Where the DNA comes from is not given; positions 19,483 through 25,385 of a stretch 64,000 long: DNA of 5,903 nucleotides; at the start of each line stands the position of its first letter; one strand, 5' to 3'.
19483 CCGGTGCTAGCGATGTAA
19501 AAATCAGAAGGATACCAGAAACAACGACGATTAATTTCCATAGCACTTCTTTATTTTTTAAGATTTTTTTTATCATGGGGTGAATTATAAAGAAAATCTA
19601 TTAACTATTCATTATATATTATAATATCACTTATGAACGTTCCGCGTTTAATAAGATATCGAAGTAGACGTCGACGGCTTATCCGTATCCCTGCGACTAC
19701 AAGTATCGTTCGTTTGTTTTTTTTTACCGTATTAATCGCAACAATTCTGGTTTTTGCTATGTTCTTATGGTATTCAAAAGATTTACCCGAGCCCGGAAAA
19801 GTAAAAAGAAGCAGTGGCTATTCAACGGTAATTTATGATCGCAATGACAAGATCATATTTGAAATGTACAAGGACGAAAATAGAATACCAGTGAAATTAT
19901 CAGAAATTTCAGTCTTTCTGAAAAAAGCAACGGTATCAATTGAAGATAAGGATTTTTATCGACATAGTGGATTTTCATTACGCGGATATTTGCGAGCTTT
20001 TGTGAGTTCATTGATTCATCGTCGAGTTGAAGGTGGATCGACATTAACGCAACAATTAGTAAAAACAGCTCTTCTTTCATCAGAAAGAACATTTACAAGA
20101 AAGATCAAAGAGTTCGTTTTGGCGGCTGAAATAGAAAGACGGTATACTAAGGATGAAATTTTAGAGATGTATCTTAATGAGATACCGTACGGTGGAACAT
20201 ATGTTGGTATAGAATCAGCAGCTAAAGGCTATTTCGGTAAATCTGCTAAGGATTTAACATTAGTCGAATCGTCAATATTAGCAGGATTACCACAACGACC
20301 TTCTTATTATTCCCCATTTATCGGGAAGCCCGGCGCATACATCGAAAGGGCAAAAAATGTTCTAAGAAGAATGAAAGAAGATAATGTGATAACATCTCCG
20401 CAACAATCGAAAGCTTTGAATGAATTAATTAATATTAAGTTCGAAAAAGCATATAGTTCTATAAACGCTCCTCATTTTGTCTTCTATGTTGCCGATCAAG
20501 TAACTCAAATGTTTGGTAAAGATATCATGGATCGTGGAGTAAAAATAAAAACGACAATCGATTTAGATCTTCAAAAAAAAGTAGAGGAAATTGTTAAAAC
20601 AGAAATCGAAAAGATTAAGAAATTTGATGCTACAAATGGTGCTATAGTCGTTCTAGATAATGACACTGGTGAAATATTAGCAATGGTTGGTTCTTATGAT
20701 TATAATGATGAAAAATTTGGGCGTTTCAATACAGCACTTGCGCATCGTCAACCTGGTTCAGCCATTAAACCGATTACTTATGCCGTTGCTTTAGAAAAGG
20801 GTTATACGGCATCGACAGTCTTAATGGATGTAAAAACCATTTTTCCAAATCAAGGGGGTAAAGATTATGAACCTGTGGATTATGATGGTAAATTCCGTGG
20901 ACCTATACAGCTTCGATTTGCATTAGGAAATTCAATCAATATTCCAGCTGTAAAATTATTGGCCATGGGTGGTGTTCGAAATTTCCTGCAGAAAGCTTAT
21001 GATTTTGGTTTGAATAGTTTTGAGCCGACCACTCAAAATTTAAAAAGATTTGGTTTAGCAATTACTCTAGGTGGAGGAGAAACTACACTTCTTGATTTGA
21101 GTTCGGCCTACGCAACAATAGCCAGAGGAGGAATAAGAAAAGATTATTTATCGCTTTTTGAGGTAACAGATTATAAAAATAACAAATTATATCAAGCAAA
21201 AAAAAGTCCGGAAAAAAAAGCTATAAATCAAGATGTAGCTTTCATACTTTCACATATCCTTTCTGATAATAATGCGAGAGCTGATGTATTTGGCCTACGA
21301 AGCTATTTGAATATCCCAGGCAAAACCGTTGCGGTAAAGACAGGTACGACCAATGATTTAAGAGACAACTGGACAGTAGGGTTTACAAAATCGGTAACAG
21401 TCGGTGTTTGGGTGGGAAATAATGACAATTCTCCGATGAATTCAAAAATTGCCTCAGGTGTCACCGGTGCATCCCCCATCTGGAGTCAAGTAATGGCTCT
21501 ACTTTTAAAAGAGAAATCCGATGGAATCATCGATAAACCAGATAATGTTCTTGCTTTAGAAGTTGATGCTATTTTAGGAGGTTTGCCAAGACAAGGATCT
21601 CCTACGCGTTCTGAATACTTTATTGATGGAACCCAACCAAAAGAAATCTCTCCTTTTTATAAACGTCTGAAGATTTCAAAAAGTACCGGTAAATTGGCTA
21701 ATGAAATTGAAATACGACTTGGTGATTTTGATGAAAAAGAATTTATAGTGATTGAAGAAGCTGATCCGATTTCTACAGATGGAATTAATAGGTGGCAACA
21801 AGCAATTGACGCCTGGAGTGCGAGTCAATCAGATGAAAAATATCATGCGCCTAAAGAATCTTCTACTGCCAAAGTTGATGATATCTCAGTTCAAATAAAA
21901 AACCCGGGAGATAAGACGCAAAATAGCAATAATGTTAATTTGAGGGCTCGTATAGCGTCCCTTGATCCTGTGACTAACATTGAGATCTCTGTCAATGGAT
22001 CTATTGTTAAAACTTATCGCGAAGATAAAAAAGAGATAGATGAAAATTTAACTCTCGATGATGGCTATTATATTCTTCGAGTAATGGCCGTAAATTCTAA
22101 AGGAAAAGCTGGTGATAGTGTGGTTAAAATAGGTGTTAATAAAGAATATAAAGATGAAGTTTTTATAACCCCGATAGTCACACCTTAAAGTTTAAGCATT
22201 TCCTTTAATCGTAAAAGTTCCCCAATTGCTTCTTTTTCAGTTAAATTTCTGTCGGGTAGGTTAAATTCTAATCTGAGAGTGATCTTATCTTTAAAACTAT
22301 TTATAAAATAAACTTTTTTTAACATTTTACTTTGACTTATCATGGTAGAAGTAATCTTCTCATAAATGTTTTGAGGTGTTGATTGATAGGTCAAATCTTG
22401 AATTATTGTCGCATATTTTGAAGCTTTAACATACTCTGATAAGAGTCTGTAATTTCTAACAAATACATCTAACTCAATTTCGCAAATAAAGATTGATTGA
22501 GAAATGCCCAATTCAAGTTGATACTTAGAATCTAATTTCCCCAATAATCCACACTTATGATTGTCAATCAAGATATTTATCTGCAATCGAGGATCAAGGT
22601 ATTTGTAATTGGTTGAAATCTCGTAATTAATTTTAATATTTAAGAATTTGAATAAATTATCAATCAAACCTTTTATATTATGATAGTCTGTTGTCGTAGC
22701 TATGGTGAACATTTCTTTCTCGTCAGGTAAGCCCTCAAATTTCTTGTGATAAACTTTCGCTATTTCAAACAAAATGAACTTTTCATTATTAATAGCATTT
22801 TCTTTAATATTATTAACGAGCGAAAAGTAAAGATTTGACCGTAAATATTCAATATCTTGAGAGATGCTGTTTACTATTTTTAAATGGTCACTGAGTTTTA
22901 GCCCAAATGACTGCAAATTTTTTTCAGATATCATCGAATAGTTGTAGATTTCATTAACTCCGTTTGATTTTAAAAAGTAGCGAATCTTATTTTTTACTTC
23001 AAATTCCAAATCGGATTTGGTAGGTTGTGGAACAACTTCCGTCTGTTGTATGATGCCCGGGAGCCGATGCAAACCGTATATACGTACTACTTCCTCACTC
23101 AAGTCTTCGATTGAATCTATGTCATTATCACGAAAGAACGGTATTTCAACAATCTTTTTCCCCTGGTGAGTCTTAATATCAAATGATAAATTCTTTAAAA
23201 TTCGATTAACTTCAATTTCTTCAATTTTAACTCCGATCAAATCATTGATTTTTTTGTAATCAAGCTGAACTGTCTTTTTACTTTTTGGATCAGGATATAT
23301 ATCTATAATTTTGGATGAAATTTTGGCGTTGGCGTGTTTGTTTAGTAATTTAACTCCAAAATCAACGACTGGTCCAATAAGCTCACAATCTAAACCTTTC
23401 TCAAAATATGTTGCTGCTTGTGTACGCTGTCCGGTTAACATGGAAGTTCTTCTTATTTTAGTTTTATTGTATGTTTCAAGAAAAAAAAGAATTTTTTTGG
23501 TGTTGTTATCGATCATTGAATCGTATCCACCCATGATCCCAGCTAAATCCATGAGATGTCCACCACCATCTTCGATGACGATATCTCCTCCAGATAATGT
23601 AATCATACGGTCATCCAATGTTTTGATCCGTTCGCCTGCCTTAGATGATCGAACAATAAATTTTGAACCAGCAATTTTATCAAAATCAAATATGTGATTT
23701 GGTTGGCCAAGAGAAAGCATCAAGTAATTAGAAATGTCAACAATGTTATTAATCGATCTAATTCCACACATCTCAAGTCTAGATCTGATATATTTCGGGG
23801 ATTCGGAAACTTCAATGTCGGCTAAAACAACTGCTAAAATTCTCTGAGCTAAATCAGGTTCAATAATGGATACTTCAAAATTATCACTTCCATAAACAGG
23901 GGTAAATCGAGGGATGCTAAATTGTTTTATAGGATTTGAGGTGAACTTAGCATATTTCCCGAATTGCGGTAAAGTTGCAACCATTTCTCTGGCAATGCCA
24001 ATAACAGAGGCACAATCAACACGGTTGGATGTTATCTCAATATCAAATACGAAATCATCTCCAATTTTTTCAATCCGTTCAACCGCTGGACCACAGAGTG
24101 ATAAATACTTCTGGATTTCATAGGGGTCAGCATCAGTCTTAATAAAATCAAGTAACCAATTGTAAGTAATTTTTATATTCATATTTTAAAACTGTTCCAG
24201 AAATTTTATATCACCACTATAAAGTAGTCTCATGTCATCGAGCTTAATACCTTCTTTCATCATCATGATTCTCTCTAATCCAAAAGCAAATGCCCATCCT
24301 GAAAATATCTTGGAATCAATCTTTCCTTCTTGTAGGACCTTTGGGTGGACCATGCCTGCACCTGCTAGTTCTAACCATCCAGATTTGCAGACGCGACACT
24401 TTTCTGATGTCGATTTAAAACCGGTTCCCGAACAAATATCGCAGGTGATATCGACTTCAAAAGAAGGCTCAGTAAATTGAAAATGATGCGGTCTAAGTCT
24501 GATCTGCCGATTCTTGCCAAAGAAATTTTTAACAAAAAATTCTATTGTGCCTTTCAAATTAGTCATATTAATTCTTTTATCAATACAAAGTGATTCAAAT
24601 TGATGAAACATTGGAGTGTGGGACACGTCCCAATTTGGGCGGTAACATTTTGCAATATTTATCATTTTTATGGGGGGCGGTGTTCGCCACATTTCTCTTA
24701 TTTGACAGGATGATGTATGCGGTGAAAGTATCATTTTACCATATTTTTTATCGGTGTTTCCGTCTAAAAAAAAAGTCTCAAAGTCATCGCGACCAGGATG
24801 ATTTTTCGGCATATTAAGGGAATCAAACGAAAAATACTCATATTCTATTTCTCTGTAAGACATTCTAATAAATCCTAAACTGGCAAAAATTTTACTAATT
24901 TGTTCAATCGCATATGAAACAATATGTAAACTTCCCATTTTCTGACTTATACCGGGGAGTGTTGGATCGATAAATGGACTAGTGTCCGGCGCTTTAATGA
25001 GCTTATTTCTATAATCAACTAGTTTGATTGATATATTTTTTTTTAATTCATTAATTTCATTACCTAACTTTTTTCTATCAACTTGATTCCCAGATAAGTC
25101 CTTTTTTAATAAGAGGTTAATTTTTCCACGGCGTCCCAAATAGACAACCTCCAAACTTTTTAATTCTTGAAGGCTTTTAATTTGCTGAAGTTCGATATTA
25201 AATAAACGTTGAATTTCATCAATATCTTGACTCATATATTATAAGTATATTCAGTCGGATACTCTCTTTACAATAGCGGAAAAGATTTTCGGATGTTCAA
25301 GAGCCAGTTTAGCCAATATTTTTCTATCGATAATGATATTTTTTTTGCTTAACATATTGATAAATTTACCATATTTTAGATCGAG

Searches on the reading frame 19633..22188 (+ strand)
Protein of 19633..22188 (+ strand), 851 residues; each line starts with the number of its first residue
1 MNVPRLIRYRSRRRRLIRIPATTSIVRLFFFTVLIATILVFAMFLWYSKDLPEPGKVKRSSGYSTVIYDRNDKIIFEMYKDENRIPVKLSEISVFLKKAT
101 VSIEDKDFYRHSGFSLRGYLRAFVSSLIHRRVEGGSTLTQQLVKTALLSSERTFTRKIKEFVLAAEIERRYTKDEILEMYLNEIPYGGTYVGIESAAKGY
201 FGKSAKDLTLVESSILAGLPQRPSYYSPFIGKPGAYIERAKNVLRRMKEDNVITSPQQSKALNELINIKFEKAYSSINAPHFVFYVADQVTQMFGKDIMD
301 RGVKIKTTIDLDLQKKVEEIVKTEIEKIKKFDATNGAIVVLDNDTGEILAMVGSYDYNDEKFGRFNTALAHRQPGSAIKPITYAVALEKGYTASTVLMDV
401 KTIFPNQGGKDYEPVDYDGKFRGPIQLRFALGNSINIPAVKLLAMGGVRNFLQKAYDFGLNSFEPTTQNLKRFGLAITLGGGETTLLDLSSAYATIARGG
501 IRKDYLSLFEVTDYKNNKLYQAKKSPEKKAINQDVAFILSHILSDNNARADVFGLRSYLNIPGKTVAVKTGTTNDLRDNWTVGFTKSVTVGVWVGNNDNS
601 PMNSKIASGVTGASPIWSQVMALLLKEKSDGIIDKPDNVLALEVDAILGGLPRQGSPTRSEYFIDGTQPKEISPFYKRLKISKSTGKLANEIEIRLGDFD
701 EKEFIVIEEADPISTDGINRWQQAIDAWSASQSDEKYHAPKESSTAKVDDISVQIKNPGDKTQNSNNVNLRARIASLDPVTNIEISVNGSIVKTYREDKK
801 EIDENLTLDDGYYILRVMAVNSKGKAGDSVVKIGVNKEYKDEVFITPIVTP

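Call 74: search_protein_families(library=pfam, proteins=[window:19633-22188:+], max_evalue=0.001)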
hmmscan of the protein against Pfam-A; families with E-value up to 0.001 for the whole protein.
window:19633-22188:+ (851 aa): 2 families
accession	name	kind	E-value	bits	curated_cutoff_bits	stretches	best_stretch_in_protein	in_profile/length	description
PF00912.28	Transgly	-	9e-60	201.6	27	1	74-248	4-178/178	Transglycosylase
PF00905.27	Transpeptidase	-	2.2e-22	80.1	22.1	1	336-601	1-282/299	Penicillin binding protein transpeptidase domain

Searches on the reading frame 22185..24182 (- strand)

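Call 74: search_protein_families(library=pfam, proteins=[window:22185-24182:-], max_evalue=0.001)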
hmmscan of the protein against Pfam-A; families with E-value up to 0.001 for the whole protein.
window:22185-24182:- (665 aa): 3 families
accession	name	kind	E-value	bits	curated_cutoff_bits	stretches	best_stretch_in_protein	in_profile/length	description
PF03483.22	B3_4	-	1.8e-48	164.8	29.3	1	113-284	3-173/174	B3/4 domain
PF17759.6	tRNA_synthFbeta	-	1e-30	107.3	22.4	1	388-571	13-214/214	Phenylalanyl tRNA synthetase beta chain CLM domain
PF03484.21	B5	-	6.2e-16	58.8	28.6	1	305-370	1-66/67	tRNA synthetase B5 domain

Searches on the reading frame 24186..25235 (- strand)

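Call 73: search_protein_families(library=pfam, proteins=[window:24186-25235:-], max_evalue=0.001)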
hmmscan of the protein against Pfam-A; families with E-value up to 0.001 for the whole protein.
window:24186-25235:- (349 aa): 2 families
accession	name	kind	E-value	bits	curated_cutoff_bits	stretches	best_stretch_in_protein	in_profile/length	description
PF01409.25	tRNA-synt_2d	-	4.3e-74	249.5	19.8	1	89-349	2-246/246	tRNA synthetases class II core domain (F)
PF02912.23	Phe_tRNA-synt_N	-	3.7e-07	30.4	22.3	1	20-81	1-62/69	Aminoacyl tRNA synthetase class II, N-terminal domain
